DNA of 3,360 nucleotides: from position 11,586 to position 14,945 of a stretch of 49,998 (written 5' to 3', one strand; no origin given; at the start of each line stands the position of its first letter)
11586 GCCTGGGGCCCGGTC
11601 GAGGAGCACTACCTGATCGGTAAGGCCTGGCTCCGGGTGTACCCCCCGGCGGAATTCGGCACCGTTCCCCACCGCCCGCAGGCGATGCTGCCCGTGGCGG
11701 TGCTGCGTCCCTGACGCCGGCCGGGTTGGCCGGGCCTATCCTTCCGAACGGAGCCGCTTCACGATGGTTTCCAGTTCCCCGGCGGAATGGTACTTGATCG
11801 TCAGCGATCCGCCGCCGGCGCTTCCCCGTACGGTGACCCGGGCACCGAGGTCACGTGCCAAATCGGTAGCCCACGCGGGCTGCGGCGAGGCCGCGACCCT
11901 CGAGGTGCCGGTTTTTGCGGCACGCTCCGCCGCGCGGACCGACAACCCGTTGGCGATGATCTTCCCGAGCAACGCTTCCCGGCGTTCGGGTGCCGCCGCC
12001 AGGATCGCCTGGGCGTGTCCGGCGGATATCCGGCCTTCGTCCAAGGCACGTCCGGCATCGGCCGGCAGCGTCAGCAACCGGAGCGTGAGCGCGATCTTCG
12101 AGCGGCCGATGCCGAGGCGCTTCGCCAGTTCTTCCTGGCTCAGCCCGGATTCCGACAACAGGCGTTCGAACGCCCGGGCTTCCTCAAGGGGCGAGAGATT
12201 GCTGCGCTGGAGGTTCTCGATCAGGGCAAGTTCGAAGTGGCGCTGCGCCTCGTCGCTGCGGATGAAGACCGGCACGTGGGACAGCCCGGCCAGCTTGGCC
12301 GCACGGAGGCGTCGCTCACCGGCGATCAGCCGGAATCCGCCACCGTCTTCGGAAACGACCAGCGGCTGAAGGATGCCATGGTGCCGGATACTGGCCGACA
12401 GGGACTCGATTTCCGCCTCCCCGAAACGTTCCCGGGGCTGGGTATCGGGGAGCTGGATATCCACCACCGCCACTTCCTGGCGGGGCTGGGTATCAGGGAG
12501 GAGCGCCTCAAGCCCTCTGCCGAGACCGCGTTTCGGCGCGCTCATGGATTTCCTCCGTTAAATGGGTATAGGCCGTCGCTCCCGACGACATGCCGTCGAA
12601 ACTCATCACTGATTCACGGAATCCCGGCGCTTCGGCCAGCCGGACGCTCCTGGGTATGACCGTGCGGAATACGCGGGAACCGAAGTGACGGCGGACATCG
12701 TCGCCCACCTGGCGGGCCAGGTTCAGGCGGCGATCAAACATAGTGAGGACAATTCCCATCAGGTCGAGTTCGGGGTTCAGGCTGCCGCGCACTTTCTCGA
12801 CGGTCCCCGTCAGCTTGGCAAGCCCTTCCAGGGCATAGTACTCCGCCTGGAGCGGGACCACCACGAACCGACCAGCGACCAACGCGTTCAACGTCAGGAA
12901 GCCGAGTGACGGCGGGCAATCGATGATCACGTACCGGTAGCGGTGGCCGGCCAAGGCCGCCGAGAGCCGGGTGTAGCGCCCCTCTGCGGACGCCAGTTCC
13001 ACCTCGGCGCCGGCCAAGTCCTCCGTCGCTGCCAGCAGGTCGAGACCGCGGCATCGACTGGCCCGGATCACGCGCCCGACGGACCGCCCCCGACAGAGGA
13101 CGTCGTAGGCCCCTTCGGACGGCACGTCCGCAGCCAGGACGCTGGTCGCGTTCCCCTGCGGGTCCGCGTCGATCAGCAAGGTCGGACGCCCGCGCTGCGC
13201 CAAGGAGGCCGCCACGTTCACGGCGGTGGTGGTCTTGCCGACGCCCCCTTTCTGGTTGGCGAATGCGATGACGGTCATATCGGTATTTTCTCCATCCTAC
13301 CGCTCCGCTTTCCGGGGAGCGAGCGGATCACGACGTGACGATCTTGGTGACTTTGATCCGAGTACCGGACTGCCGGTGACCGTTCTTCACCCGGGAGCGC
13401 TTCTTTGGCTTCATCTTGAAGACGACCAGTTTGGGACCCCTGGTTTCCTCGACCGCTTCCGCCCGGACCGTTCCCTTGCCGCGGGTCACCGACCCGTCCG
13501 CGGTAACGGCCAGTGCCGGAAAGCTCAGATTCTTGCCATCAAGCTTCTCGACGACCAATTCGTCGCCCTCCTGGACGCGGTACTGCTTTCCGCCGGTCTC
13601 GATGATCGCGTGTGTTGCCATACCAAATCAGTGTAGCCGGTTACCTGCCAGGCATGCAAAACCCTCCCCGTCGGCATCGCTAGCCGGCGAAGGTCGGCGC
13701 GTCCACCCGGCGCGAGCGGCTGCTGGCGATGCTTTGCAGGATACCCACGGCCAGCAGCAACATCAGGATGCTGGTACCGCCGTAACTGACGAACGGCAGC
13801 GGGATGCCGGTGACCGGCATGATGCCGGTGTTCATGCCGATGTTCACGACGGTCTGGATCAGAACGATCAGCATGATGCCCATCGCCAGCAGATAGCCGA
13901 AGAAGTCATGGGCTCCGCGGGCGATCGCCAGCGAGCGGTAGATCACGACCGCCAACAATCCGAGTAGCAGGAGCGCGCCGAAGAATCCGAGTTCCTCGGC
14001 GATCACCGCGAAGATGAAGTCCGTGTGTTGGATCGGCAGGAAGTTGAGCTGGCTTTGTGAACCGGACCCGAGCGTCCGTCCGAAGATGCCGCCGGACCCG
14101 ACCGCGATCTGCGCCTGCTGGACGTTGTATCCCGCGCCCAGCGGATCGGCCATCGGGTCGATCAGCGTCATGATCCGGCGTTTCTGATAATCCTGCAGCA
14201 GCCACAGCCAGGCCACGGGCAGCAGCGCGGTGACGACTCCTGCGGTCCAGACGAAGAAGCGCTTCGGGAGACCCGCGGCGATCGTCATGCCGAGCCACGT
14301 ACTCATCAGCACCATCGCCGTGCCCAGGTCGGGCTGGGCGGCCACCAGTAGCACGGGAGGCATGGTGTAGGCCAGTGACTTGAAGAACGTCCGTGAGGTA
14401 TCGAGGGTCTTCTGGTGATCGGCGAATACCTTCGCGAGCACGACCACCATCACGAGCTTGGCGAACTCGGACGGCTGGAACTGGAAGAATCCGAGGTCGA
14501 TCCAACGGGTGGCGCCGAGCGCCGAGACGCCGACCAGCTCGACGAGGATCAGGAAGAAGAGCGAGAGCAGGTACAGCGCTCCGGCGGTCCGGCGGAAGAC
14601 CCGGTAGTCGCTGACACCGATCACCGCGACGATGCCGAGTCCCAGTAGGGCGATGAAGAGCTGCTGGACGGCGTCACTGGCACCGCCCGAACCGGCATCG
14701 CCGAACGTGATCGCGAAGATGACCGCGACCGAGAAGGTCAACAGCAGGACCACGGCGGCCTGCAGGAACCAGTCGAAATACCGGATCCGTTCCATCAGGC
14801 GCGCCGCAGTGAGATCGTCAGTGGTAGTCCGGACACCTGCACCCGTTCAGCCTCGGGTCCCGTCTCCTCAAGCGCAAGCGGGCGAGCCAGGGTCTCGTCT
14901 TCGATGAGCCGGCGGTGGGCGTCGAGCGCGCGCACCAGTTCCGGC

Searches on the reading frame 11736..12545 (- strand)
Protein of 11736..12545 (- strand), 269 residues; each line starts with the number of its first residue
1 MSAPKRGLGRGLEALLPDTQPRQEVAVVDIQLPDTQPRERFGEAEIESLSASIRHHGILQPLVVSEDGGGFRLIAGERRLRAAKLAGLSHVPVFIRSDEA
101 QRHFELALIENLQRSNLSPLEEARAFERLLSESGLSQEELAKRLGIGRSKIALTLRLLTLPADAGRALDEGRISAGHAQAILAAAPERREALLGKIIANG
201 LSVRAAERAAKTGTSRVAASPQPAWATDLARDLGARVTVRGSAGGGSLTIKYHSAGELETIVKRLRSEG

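Call 77: search_protein_families(library=pfam, proteins=[window:11736-12545:-], max_evalue=0.00001)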
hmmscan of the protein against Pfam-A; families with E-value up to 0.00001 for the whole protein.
window:11736-12545:- (269 aa): 4 families
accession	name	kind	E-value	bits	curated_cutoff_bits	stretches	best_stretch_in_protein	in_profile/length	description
PF17762.8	HTH_ParB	-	9e-28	96.9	22.6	1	116-212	2-99/102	ParB HTH domain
PF02195.25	ParB_N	-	6.5e-24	84.2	26.3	1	23-113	4-95/95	ParB N-terminal domain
PF23552.2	ParB_C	-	3.4e-09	36.4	23.8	1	227-266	10-50/50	ParB dimerisation domain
PF20432.4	Xre-like-HTH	-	9e-06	26.3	25.8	0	123-149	12-38/63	Antitoxin Xre-like helix-turn-helix domain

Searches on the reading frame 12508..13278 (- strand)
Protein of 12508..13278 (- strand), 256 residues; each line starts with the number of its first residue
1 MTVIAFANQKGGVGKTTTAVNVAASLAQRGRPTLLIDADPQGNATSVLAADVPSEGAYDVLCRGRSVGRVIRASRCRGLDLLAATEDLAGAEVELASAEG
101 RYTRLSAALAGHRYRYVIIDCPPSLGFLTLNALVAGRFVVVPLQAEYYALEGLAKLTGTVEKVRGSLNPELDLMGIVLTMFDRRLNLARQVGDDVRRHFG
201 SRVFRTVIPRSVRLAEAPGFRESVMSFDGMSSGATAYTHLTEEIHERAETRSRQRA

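Call 77: search_protein_families(library=pfam, proteins=[window:12508-13278:-], max_evalue=0.00001)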
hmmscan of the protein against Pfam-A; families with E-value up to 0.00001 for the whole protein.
window:12508-13278:- (256 aa): 6 families
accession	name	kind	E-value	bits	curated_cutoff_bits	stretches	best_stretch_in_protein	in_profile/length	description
PF13614.12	AAA_31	-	1.6e-48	165.4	27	1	1-172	1-176/177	AAA domain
PF01656.29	CbiA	-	5.5e-28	97.9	25.4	1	4-222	1-123/125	CobQ/CobB/MinD/ParA nucleotide binding domain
PF00142.24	Fer4_NifH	-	2.4e-09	37.5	25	1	9-49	7-47/271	4Fe-4S iron sulfur cluster binding proteins, NifH/frxC family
PF09140.17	MipZ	-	3.2e-09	36.9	20.7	1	3-40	2-39/262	ATPase MipZ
PF10609.15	ParA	-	1.3e-08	35.1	27.1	1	3-44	5-46/246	NUBPL iron-transfer P-loop NTPase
PF02374.21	ArsA_ATPase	-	2.5e-07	30.6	24.3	1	6-44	5-43/305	Anion-transporting ATPase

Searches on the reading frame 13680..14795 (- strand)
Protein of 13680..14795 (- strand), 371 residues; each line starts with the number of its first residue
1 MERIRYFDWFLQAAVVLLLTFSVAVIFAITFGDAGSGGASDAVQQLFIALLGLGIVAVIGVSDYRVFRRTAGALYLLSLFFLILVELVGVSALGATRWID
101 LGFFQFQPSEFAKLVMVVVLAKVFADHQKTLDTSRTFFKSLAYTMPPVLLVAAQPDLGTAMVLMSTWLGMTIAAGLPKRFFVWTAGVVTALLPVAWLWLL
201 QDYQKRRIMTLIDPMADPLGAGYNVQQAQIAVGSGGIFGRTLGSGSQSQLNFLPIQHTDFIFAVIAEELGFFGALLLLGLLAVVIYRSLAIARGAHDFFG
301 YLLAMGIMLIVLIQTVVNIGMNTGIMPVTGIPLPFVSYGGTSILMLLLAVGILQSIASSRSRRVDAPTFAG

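Call 23: search_protein_families(library=pfam, proteins=[window:13680-14795:-], max_evalue=0.00001)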
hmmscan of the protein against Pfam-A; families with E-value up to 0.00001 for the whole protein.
window:13680-14795:- (371 aa): 1 family
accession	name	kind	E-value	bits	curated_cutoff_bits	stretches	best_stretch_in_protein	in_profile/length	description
PF01098.24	FTSW_RODA_SPOVE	-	9.1e-102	341.1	26.4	1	14-360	6-354/356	Cell cycle protein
